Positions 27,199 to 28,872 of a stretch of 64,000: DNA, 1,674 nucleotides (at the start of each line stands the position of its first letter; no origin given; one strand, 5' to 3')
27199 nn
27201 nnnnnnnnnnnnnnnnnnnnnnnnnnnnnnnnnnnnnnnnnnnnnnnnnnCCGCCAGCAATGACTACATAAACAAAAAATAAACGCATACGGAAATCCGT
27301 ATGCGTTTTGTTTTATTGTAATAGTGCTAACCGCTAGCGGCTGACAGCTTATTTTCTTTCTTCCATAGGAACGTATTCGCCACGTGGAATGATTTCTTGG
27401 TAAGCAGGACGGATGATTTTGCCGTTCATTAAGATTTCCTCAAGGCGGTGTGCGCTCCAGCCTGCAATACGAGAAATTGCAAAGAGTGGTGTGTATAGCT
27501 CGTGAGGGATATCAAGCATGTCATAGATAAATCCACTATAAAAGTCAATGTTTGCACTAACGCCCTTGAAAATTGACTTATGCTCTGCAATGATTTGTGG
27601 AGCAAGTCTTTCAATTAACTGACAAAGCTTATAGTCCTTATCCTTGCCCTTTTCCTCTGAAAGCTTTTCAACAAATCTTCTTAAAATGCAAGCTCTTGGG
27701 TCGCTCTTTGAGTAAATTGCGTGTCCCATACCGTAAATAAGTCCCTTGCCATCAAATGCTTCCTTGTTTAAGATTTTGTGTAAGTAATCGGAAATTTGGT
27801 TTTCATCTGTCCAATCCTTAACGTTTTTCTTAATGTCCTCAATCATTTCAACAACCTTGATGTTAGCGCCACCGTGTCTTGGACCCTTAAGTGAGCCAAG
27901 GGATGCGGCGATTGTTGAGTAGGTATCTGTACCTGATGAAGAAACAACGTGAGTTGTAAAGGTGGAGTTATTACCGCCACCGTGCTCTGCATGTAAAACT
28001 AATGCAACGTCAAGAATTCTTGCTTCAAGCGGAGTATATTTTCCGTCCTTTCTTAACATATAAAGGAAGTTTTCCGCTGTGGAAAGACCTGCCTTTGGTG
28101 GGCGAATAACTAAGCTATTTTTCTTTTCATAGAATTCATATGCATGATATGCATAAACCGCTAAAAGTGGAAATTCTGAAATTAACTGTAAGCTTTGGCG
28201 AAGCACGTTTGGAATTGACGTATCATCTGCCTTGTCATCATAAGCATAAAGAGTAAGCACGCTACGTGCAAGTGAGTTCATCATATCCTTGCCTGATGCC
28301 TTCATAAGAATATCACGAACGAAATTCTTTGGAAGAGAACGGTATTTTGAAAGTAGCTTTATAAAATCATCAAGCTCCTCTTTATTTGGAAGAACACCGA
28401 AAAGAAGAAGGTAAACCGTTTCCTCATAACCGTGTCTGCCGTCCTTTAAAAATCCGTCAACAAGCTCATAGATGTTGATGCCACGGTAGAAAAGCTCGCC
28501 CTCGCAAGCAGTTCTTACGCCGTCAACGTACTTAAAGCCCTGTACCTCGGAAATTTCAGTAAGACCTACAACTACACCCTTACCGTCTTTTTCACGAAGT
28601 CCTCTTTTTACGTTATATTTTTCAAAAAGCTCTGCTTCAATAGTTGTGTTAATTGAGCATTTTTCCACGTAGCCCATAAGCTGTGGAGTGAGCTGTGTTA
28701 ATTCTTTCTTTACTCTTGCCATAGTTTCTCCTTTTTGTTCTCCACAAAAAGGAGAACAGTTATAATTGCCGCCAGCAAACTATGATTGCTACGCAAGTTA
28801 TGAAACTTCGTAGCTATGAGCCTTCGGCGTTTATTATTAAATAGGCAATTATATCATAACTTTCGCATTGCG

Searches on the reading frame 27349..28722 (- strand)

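Call 8: search_protein_families(library=pfam, proteins=[window:27349-28722:-])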
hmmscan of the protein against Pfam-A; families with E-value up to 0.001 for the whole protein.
window:27349-28722:- (457 aa): 1 family
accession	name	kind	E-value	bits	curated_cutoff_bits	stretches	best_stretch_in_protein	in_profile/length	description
PF00285.26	Citrate_synt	-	2.2e-120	402.4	27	1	48-440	3-357/357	Citrate synthase, C-terminal domain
